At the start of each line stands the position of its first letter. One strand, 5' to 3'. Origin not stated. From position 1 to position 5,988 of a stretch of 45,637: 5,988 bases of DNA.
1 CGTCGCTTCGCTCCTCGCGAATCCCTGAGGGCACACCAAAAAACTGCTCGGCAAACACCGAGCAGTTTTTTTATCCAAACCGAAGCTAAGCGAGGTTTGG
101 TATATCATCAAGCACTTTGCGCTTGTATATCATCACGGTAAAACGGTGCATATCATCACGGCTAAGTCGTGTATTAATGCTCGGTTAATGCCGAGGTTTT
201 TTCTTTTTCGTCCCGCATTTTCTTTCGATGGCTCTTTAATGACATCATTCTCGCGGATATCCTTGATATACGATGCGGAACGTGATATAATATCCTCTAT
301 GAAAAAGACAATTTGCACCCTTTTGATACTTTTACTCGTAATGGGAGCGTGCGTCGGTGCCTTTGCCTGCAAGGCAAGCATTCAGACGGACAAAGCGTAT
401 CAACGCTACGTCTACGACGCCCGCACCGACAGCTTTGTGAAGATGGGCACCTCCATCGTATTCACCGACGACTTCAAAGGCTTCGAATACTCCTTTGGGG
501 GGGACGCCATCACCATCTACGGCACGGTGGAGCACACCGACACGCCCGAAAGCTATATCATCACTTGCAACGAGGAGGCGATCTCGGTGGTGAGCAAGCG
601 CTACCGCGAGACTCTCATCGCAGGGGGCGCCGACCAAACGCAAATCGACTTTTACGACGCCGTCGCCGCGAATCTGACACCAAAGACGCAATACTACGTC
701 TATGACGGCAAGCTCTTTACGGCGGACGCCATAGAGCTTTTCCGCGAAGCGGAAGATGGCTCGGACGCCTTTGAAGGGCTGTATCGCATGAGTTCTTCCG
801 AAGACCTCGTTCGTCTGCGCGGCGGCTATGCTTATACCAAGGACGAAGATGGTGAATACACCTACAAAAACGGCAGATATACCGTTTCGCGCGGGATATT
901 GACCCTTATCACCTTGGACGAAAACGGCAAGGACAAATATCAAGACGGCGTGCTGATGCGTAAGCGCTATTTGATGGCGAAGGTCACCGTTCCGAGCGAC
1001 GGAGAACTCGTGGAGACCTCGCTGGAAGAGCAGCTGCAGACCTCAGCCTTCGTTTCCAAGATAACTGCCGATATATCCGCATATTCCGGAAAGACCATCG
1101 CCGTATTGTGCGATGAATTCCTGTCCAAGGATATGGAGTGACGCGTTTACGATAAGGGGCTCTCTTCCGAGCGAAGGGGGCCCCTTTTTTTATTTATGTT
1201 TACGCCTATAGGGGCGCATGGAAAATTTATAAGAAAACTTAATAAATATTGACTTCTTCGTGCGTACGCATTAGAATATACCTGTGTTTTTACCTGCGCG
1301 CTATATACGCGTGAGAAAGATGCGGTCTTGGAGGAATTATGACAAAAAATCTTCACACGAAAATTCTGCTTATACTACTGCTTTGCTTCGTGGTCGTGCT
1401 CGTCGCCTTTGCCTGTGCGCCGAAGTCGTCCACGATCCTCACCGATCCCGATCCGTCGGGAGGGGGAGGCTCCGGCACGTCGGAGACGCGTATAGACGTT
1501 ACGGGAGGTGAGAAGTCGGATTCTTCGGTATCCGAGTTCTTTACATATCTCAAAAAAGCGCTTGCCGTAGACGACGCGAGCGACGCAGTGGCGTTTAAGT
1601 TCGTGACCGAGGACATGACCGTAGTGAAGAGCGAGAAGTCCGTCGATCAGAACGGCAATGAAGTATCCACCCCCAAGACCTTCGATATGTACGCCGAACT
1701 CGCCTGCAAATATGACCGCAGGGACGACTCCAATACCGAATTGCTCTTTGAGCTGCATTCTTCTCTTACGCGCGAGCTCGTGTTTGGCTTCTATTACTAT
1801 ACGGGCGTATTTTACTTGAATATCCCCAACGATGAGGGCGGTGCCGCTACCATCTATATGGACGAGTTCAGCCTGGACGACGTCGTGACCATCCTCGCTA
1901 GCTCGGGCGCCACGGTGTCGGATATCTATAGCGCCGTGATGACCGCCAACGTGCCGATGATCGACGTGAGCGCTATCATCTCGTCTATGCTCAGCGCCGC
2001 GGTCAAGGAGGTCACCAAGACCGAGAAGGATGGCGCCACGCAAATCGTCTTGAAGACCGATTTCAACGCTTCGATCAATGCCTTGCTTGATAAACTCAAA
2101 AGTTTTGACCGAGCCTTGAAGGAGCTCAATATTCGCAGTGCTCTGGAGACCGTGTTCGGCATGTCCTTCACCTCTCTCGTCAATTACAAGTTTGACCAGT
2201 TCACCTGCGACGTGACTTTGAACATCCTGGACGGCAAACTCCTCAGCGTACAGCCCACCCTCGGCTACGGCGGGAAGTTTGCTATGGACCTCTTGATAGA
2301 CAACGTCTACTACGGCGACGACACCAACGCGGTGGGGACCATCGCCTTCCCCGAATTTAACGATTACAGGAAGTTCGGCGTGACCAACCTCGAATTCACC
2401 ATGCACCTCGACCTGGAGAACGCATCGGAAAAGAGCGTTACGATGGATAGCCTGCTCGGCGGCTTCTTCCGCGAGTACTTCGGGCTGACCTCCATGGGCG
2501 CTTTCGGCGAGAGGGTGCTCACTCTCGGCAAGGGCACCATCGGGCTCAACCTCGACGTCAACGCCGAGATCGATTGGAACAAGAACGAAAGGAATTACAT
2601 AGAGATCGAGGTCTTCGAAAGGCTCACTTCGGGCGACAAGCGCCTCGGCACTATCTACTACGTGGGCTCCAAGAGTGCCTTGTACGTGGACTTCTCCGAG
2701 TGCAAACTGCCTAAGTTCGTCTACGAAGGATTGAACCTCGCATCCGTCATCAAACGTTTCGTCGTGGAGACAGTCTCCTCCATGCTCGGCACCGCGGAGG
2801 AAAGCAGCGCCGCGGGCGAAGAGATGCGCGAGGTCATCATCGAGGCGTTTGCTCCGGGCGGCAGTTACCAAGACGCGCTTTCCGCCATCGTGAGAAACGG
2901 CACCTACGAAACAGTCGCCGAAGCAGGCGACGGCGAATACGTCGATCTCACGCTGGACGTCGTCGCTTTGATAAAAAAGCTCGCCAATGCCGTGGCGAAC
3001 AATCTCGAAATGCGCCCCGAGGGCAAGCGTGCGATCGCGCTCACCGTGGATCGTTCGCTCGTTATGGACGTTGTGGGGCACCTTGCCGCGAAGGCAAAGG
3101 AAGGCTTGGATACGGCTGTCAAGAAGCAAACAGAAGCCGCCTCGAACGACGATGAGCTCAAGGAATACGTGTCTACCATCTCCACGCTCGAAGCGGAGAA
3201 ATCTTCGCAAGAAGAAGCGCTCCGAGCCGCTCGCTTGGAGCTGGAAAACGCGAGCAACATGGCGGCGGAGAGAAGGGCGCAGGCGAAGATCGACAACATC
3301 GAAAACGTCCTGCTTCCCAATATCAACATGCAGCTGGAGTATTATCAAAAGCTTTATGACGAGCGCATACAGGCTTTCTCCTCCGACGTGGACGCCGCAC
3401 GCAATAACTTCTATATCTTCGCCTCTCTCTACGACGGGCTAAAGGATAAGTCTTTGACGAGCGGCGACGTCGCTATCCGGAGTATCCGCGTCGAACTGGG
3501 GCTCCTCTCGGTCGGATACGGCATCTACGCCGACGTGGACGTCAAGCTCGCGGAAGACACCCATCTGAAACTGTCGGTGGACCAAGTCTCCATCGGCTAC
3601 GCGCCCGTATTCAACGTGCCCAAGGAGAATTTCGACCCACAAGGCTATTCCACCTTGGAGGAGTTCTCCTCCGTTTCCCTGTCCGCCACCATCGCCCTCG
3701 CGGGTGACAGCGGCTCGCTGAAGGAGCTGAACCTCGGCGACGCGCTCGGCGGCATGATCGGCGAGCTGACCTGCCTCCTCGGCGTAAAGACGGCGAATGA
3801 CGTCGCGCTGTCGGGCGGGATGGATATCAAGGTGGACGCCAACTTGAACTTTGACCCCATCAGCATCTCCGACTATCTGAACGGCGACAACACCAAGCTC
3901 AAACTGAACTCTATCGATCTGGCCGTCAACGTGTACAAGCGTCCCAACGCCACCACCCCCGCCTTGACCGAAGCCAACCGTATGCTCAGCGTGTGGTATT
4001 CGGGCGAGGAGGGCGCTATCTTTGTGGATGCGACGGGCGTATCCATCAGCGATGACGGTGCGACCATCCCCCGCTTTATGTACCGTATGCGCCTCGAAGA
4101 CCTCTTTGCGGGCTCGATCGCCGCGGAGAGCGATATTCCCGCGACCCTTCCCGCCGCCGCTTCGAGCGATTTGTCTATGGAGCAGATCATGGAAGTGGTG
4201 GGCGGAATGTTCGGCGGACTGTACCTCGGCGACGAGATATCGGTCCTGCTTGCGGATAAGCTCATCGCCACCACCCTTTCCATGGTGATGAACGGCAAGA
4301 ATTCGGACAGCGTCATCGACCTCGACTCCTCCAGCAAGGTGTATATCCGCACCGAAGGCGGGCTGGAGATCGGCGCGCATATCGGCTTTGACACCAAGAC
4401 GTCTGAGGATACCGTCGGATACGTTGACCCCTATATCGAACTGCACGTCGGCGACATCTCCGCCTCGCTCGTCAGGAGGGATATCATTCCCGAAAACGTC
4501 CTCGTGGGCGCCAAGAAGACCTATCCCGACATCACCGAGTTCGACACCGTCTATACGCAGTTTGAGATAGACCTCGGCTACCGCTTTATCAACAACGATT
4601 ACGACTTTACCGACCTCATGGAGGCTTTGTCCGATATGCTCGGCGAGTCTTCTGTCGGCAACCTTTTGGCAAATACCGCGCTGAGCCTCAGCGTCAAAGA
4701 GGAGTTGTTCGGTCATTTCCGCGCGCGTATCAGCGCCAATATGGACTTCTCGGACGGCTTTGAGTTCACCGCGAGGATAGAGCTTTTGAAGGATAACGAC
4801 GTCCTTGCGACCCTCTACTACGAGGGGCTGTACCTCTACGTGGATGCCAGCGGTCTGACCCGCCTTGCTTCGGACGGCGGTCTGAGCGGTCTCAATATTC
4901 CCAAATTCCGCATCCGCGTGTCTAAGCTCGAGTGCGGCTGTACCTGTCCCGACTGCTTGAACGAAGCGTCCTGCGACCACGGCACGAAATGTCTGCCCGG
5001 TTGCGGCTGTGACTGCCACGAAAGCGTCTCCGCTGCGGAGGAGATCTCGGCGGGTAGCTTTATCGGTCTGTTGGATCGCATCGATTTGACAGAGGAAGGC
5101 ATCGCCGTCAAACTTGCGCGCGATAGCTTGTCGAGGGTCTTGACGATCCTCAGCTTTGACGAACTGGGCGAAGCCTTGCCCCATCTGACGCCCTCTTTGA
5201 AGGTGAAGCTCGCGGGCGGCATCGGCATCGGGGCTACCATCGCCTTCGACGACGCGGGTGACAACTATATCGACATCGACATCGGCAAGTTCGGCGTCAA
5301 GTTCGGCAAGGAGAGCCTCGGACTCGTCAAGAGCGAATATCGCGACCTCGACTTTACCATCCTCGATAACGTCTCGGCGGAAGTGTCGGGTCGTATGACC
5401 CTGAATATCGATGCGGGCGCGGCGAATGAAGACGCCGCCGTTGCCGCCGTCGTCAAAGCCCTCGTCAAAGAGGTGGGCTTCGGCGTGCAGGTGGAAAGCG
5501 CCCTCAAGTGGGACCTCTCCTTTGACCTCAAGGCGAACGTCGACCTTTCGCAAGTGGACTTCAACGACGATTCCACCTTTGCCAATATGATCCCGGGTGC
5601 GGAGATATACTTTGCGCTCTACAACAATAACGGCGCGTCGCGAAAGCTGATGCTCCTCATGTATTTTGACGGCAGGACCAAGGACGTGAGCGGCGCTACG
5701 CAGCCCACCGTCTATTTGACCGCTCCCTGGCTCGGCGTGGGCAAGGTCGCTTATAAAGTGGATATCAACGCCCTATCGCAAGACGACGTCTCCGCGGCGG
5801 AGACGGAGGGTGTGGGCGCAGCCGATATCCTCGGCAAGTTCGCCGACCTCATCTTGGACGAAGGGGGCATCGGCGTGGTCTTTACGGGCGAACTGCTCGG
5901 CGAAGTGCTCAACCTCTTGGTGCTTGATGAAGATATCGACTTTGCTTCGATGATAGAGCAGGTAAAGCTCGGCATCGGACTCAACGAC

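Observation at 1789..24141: Unrecognised ~255-290-aa beta-rich module repeated about 21 times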

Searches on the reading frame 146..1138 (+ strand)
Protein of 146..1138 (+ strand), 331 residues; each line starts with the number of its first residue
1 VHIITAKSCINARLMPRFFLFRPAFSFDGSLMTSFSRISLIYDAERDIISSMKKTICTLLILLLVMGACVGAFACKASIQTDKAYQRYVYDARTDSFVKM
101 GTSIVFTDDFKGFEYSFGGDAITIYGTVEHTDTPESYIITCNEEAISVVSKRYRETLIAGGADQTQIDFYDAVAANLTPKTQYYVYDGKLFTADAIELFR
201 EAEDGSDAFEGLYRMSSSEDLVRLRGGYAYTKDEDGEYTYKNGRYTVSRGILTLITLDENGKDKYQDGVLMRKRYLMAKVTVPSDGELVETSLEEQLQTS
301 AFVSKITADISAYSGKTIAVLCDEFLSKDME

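Call 29: search_protein_families(library=pfam, proteins=[window:146-1138:+], max_evalue=0.01)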
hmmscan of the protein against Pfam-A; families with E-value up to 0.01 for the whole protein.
window:146-1138:+ (331 aa): 0 families

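Call 63: find_encoding_contigs(protein=window:299-1138:+, flank=10000, max_places=4)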
Protein window:299-1138:+ (280 aa): no gene with exactly this product is on record in the collection.

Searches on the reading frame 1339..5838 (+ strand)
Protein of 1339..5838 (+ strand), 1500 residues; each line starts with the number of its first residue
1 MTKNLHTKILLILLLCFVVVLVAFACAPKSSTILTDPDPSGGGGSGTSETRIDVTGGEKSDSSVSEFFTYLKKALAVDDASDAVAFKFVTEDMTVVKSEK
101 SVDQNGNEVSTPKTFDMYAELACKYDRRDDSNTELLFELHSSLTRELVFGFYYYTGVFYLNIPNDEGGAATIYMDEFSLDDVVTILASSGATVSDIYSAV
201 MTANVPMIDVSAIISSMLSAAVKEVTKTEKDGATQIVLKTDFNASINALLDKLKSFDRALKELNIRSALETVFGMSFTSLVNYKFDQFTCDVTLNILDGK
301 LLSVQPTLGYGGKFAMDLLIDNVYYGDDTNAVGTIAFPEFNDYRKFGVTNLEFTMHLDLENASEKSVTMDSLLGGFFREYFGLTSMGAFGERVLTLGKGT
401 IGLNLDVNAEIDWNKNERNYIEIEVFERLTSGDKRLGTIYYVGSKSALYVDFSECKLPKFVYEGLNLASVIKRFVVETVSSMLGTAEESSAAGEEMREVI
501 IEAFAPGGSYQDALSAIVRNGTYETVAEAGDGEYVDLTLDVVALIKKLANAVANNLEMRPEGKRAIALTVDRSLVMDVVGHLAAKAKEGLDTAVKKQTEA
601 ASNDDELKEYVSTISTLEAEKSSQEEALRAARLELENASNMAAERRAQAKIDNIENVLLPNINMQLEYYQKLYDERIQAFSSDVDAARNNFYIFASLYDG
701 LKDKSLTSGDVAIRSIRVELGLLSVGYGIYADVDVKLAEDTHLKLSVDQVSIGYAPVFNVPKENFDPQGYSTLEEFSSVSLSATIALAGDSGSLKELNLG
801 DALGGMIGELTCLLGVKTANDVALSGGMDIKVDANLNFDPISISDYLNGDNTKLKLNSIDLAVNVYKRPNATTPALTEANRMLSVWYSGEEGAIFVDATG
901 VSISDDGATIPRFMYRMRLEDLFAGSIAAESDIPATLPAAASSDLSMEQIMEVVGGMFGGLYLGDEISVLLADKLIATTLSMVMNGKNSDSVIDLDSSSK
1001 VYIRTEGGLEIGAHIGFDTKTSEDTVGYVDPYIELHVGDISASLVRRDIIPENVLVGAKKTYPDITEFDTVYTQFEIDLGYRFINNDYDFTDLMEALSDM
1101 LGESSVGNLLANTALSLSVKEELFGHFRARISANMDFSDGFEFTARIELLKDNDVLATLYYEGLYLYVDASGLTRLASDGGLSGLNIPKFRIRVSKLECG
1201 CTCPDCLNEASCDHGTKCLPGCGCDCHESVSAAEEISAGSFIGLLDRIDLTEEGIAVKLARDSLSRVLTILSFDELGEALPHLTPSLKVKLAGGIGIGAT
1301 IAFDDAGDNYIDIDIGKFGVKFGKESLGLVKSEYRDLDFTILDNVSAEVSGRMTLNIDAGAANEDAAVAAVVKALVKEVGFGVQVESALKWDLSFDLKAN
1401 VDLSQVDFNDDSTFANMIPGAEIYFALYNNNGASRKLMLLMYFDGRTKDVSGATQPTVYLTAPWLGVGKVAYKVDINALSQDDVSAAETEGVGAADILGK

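Call 36: find_homologous_proteins(query=window:1339-5838:+, max_evalue=0.001)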
Query window:1339-5838:+ (1500 aa): 5 proteins with E <= 0.001 among 8000 candidates.
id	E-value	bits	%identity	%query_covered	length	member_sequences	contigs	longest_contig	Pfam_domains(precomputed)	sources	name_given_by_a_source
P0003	0.0e+0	1940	61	99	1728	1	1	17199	-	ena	-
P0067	0.0e+0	1896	60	100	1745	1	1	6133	-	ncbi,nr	ncbi:MAG TPA: hypothetical protein DCG79_02120, partial [Clostridiales bacterium]|nr:hypothetical pr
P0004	0.0e+0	1209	43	98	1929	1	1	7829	-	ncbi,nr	ncbi:MAG: hypothetical protein J6Y74_03400, partial [Clostridia bacterium]|nr:hypothetical protein [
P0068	0.0e+0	1162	61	62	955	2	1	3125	-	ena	-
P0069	0.0e+0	1066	53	65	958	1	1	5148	-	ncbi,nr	ncbi:MAG: hypothetical protein J5765_02040, partial [Clostridia bacterium]|nr:hypothetical protein [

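Call 65: find_related_loci(query=window:1339-5838:+, collection=genome_contigs, flank=10000)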
Query window:1339-5838:+ (1500 aa) in genome_contigs; peptide patterns used: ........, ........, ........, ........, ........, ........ (x = any residue, [..] = any of these).
52 stretches matched a pattern, but none encodes a relative of the query by tblastn (E <= 1e-3).

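Call 83: find_related_loci(query=window:1339-5838:+, collection=metagenome_contigs, flank=10000)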
Query window:1339-5838:+ (1500 aa) in metagenome_contigs; peptide patterns used: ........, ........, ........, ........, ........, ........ (x = any residue, [..] = any of these).
137 stretches matched a pattern, but none encodes a relative of the query by tblastn (E <= 1e-3).
